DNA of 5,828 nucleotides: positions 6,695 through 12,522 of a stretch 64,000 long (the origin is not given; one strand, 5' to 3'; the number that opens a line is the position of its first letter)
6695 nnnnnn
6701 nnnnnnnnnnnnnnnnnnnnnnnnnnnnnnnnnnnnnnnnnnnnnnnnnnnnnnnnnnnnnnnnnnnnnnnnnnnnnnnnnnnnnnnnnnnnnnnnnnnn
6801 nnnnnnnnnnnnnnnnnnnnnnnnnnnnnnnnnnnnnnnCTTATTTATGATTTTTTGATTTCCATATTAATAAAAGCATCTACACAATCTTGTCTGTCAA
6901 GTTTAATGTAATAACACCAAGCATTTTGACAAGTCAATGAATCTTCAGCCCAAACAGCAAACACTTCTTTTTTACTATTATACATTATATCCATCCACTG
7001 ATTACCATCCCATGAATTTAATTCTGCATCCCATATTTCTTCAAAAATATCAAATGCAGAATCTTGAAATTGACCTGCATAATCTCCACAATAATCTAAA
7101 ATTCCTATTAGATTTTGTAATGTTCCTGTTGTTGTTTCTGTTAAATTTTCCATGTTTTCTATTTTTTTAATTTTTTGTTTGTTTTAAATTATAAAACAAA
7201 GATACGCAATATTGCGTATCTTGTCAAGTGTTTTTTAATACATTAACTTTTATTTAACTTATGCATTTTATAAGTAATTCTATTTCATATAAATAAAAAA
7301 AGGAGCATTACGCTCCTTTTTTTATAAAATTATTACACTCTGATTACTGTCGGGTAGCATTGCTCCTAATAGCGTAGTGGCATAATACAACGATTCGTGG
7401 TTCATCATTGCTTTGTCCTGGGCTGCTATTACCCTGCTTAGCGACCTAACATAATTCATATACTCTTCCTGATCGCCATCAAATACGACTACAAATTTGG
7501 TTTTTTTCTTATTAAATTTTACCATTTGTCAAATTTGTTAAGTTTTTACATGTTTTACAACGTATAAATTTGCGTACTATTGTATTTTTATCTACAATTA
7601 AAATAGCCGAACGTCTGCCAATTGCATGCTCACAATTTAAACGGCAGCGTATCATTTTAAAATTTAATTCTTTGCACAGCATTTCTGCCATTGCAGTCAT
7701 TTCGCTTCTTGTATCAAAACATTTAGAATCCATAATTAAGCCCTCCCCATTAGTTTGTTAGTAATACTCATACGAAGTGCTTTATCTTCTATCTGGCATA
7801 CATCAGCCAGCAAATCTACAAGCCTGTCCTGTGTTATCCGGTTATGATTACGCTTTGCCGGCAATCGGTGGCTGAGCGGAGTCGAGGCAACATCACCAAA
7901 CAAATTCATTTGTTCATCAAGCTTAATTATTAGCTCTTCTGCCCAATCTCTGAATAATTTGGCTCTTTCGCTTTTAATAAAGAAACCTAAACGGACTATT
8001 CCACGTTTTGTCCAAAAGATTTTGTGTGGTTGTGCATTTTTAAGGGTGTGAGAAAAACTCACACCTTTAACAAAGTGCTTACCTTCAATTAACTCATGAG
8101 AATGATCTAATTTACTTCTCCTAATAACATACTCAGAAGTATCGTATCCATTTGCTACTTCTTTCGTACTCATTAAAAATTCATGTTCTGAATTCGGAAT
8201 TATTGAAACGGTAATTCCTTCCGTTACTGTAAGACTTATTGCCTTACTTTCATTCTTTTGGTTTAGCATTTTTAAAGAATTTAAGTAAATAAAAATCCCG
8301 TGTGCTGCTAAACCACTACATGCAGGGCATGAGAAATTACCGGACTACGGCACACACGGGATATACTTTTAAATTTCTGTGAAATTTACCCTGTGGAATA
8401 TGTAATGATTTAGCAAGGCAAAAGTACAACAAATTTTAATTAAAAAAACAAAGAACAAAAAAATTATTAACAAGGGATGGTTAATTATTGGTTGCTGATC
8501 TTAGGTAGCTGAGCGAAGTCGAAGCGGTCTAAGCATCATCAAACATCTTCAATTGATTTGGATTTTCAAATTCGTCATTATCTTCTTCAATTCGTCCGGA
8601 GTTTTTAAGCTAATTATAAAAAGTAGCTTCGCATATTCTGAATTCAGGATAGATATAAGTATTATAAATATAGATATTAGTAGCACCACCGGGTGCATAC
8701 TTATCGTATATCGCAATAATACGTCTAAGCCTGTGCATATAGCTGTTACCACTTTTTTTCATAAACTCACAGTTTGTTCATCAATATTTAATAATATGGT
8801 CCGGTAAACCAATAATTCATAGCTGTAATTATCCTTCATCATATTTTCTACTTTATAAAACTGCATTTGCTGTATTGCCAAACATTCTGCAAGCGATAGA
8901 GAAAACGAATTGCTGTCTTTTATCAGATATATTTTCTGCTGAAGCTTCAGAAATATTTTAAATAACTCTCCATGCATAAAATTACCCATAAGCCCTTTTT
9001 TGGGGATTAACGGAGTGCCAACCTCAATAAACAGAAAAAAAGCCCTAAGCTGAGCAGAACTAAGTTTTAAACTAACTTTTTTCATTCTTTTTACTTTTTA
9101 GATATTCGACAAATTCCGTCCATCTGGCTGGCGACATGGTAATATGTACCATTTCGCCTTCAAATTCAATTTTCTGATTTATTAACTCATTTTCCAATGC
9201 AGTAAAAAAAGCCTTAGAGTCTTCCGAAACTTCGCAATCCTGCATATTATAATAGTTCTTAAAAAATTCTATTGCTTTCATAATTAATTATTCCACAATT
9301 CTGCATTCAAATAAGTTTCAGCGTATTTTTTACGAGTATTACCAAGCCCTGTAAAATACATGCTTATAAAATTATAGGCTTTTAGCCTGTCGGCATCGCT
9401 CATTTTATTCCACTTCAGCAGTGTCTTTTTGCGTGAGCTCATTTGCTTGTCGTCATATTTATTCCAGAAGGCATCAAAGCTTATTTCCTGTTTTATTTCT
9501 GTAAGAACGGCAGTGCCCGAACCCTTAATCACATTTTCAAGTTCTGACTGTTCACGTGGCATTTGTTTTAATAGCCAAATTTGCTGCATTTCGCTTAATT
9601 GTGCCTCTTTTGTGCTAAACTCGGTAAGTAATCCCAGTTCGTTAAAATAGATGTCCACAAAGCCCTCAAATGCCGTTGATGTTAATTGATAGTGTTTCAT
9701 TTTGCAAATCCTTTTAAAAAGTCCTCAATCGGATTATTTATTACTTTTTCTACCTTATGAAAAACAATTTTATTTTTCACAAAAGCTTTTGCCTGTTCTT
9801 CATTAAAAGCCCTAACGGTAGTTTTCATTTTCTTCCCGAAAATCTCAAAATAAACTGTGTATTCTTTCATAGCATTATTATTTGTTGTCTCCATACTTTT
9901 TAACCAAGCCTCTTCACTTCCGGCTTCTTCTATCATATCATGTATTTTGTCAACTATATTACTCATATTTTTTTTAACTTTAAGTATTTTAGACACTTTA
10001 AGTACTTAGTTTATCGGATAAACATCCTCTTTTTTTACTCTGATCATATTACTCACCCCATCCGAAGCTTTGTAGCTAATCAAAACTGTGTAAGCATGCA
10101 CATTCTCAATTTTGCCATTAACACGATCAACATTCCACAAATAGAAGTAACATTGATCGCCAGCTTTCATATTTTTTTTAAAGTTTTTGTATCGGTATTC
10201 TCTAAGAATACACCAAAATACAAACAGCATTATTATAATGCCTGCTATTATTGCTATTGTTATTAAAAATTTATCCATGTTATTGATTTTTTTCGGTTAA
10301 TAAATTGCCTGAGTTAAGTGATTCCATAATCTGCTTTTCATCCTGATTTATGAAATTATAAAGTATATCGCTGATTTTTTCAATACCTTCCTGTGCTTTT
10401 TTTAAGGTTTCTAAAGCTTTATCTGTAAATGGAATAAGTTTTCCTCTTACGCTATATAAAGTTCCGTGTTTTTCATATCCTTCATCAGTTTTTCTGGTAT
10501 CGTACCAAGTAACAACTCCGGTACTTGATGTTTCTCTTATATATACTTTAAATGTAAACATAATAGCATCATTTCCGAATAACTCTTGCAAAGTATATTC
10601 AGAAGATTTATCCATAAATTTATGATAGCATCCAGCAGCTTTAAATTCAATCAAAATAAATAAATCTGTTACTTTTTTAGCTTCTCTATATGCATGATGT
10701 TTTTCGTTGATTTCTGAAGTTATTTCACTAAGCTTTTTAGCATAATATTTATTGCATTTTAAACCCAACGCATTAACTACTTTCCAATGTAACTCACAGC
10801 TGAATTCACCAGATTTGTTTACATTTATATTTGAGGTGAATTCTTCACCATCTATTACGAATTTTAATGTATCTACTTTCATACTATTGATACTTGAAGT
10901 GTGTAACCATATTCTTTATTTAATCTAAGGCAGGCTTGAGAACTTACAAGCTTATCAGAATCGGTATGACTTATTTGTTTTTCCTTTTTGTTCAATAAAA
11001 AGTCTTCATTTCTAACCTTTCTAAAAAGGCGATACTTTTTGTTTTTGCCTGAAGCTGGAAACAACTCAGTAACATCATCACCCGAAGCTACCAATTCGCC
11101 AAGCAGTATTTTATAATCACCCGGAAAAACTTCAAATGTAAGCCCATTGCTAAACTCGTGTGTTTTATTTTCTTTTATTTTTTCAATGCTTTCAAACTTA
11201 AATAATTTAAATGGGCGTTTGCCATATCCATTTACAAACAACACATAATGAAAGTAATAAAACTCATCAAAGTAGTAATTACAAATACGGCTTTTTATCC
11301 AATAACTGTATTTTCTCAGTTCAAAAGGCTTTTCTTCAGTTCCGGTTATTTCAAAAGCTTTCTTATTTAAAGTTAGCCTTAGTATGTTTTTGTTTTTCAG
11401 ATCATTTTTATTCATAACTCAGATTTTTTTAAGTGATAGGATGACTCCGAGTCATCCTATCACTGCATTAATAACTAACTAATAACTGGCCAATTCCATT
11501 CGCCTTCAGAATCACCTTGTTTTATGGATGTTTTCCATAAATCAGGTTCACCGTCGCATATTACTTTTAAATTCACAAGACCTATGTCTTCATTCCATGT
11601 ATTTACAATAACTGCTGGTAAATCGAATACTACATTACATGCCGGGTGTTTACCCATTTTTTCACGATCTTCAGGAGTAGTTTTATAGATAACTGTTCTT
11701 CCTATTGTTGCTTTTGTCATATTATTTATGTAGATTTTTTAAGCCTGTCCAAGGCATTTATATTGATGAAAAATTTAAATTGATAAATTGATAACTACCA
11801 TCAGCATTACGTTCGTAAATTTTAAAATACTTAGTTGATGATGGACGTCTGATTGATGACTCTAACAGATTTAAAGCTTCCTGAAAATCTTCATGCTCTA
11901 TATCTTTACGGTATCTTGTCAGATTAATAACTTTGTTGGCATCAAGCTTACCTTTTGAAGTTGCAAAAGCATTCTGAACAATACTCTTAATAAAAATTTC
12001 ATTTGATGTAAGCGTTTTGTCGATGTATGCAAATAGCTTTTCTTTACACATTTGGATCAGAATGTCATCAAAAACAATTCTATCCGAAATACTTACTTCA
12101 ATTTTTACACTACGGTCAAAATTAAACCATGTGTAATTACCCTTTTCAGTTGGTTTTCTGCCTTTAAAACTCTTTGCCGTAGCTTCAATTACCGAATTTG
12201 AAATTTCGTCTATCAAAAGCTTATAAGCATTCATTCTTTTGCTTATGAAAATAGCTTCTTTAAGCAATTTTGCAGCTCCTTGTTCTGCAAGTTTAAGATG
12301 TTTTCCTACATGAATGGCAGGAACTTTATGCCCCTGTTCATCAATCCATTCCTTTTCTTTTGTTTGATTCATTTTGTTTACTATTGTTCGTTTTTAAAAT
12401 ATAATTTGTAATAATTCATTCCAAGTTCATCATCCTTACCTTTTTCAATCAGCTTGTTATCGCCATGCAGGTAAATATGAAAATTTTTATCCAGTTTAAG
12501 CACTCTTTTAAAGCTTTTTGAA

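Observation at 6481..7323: Self-contained two-gene moron with acr-aca-like layout: palindromic operator over the promoter, a very acidic 102-aa protein, then a small putative DNA binder, bracketed by identical terminators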

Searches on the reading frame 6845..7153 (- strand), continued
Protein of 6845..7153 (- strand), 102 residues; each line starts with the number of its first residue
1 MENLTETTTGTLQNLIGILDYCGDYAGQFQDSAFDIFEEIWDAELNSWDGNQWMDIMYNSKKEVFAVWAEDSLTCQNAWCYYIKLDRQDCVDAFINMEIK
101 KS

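Call 99: search_protein_families(library=pfam, alignment_id=A1, max_evalue=5)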
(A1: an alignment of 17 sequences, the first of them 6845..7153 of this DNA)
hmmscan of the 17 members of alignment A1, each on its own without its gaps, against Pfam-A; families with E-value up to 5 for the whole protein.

A. member 1, window:6845-7153:- (102 aa): 0 families

B. families by the number of members that match (of 17 scanned): 6 families
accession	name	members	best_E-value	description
PF20762.2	DUF6836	1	0.023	Domain of unknown function (DUF6836)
PF20698.3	PIN-TPR-GreABC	1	0.072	PIN domain associated with the TPR-GreAB-C-PIN system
PF10708.14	DUF2510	1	0.11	Protein of unknown function (DUF2510)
PF22497.1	DUF6989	1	0.2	Domain of unknown function (DUF6989)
PF01535.26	PPR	1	0.2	PPR repeat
PF07771.16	TSGP1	1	0.34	Tick salivary peptide group 1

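Call 106: search_dna_similar(query=window:6845-7153:-, collection=phages, mode=protein, max_evalue=0.001)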
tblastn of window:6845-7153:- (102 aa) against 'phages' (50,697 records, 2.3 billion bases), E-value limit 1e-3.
No match.

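Call 108: search_dna_similar(query=window:6845-7153:-, collection=plasmids, mode=protein, max_evalue=0.001)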
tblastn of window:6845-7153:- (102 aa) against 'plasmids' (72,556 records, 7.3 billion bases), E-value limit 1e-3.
No match.

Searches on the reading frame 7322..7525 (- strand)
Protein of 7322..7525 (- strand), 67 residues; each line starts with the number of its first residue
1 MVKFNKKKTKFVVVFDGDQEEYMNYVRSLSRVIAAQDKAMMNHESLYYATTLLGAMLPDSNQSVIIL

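Call 3: search_protein_families(library=pfam, proteins=[window:7322-7525:-], max_evalue=1)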
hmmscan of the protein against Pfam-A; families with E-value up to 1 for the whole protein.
window:7322-7525:- (67 aa): 0 families

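Call 4: search_protein_families(library=phrogs, proteins=[window:7322-7525:-], max_evalue=1)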
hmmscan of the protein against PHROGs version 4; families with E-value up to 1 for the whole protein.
window:7322-7525:- (67 aa): 1 family
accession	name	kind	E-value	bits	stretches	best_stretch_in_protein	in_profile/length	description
phrog_20574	-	unknown function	0.071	14.3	1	4-19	6-21/49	-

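Call 57: search_protein_families(library=ncbifam, proteins=[window:7322-7525:-], max_evalue=1)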
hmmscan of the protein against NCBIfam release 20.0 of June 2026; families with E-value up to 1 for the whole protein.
window:7322-7525:- (67 aa): 1 family
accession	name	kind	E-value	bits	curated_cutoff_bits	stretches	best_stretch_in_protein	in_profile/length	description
NF041164.1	NucKinThplmales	equivalog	0.035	13.3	450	1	3-61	140-199/295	nucleoside kinase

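Call 88: search_protein_families(library=padloc, proteins=[window:7322-7525:-], max_evalue=1)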
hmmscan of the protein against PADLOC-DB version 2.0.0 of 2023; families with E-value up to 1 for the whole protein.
window:7322-7525:- (67 aa): 0 families

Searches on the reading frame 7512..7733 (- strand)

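Call 3: search_protein_families(library=pfam, proteins=[window:7512-7733:-], max_evalue=1)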
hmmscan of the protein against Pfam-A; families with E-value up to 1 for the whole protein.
window:7512-7733:- (73 aa): 1 family
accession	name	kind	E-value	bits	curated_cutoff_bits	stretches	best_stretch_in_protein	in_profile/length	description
PF16299.10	DUF4941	-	0.028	14.1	28.8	1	9-57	214-261/265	Domain of unknown function (DUF4941)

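Call 4: search_protein_families(library=phrogs, proteins=[window:7512-7733:-], max_evalue=1)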
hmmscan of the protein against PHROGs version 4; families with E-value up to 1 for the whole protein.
window:7512-7733:- (73 aa): 1 family
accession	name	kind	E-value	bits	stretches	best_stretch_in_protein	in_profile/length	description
phrog_13084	-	unknown function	0.044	14.6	0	8-35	5-32/169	-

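Call 57: search_protein_families(library=ncbifam, proteins=[window:7512-7733:-], max_evalue=1)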
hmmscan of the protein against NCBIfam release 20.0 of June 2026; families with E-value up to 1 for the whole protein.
window:7512-7733:- (73 aa): 0 families

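Call 88: search_protein_families(library=padloc, proteins=[window:7512-7733:-], max_evalue=1)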
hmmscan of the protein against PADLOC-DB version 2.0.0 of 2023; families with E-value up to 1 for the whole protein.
window:7512-7733:- (73 aa): 0 families

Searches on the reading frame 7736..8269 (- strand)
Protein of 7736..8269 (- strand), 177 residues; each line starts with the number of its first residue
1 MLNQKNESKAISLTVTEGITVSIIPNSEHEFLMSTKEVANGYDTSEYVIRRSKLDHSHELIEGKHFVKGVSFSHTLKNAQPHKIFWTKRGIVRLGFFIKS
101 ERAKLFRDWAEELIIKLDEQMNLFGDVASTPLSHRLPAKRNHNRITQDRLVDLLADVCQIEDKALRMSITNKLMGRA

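Call 3: search_protein_families(library=pfam, proteins=[window:7736-8269:-], max_evalue=1)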
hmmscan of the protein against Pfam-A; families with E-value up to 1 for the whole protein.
window:7736-8269:- (177 aa): 2 families
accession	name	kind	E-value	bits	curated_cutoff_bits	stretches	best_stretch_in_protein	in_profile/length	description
PF02498.22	Bro-N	-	0.0016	19.4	25.6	1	23-110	4-90/96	BRO family, N-terminal domain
PF13310.11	Virulence_RhuM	-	0.078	12.7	33.7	1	85-114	23-52/252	Virulence protein RhuM family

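Call 4: search_protein_families(library=phrogs, proteins=[window:7736-8269:-], max_evalue=1)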
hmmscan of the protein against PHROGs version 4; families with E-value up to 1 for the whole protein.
window:7736-8269:- (177 aa): 10 families
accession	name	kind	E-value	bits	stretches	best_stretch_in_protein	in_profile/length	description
phrog_23341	-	unknown function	4.4e-15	56.8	1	32-116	17-95/252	-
phrog_373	-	transcription regulation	2.1e-06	28.3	1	21-121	88-192/373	anti-repressor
phrog_2379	-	transcription regulation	0.0057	17.4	1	31-107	19-109/187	anti-repressor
phrog_2127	-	transcription regulation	0.0064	17.3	1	24-119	16-122/313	anti-repressor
phrog_2011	-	transcription regulation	0.0074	17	1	17-111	10-103/275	anti-repressor Ant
phrog_7755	-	transcription regulation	0.023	15.2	1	5-69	108-171/282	anti-repressor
phrog_5060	-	transcription regulation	0.048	14.7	1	74-113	69-108/224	anti-repressor Ant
phrog_63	-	transcription regulation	0.063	13.6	1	22-98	122-201/431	anti-repressor Ant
phrog_1760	-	transcription regulation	0.075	13.6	1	31-69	19-57/232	anti-repressor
phrog_463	-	transcription regulation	0.087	13.3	1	26-110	19-96/250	anti-repressor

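Call 36: find_related_loci(query=window:7736-8269:-, collection=genome_contigs, flank=6000)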
Query window:7736-8269:- (177 aa) in genome_contigs; peptide patterns used: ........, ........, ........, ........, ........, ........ (x = any residue, [..] = any of these).
47 stretches matched a pattern; 16 encode a relative of the query (tblastn E <= 1e-3); 16 distinct loci.
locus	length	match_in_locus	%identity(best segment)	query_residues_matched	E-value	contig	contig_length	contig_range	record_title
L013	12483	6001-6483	66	11-175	4e-72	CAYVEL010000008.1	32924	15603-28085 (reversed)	MAG TPA_asm: uncultured Candidatus Saccharibacteria bacterium isolate SRP220891_co5_92 genome assembly, contig: NODE_704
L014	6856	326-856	60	1-176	4e-69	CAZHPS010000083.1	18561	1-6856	MAG TPA_asm: uncultured Desulfobacterales bacterium isolate binchicken_co113_226 genome assembly, contig: NODE_3423_leng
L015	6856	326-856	60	1-176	4e-69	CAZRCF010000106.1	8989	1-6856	MAG TPA_asm: uncultured Lentimicrobiaceae bacterium isolate binchicken_co340_7 genome assembly, contig: NODE_3742_length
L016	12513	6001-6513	62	1-175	8e-68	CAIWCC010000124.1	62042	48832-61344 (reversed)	MAG: uncultured Bacteroidales bacterium isolate Loclat_bin-07483 genome assembly, contig: bin-07483:124/269, whole genom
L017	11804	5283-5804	59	1-176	5e-67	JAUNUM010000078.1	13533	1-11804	MAG: Bacteroidia bacterium isolate S5R_St_3 NODE_1118_length_13533_cov_13.439976, whole genome shotgun sequence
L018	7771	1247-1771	60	4-175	1e-64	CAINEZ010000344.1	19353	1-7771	MAG: uncultured Bacteroidetes bacterium isolate AlinenLipids_bin-7249 genome assembly, contig: bin-7249:344/704, whole g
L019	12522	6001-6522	56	1-174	1e-61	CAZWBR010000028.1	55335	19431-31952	MAG TPA_asm: uncultured Prolixibacteraceae bacterium isolate SRP192927_co3_245 genome assembly, contig: NODE_938_length_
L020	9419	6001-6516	58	1-174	3e-58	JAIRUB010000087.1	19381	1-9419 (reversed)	MAG: Prevotellaceae bacterium isolate Cus372_bin5 k119_462543, whole genome shotgun sequence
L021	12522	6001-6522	56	1-174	2e-62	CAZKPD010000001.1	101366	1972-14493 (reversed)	MAG TPA_asm: uncultured Rikenellaceae bacterium isolate binchicken_co39_483 genome assembly, contig: NODE_372_length_101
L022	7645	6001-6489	51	6-175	1e-53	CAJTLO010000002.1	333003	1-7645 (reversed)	MAG TPA_asm: uncultured Rikenellaceae bacterium isolate MGBC100163 genome assembly, contig: MGBC100163.2, whole genome s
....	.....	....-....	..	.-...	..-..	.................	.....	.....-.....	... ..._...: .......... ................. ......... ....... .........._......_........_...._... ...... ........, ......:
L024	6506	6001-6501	50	4-165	2e-47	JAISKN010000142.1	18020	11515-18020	MAG: Prevotellaceae bacterium isolate Hs463_bin52 k119_3035287, whole genome shotgun sequence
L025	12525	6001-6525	58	1-177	4e-65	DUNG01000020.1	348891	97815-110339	MAG TPA_asm: Petrimonas sp. isolate AS05jafATM_30 46966_AS05, whole genome shotgun sequence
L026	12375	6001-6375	47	1-119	3e-35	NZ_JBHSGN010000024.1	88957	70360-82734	Dysgonomonas termitidis strain CCUG 66188 GCM70023304_179, whole genome shotgun sequence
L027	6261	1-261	68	86-175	8e-34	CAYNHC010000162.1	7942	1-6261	MAG TPA_asm: uncultured Paludibacter sp. isolate SRP192927_co1_94 genome assembly, contig: NODE_23936_length_7942_cov_5.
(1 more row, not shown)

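Call 57: search_protein_families(library=ncbifam, proteins=[window:7736-8269:-], max_evalue=1)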
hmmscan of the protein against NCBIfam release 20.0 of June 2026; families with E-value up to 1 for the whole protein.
window:7736-8269:- (177 aa): 1 family
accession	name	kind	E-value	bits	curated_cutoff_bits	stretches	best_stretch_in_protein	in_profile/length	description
NF006780.0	PRK09293.1-4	equivalog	0.097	11.6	358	1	9-61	158-210/343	class 1 fructose-bisphosphatase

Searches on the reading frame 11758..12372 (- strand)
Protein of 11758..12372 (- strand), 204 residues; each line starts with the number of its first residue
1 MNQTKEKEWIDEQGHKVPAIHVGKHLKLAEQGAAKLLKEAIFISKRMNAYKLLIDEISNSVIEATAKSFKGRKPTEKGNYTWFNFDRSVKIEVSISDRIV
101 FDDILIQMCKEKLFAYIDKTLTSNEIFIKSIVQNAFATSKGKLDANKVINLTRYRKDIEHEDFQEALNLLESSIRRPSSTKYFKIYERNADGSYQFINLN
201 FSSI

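Call 20: search_protein_families(library=pfam, proteins=[window:11758-12372:-], max_evalue=0.01)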
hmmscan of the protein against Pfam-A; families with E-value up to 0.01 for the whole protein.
window:11758-12372:- (204 aa): 1 family
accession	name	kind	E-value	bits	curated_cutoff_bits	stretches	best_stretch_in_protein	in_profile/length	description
PF11363.13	DUF3164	-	1.6e-29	103.4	23.7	1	9-202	2-193/194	Protein of unknown function (DUF3164)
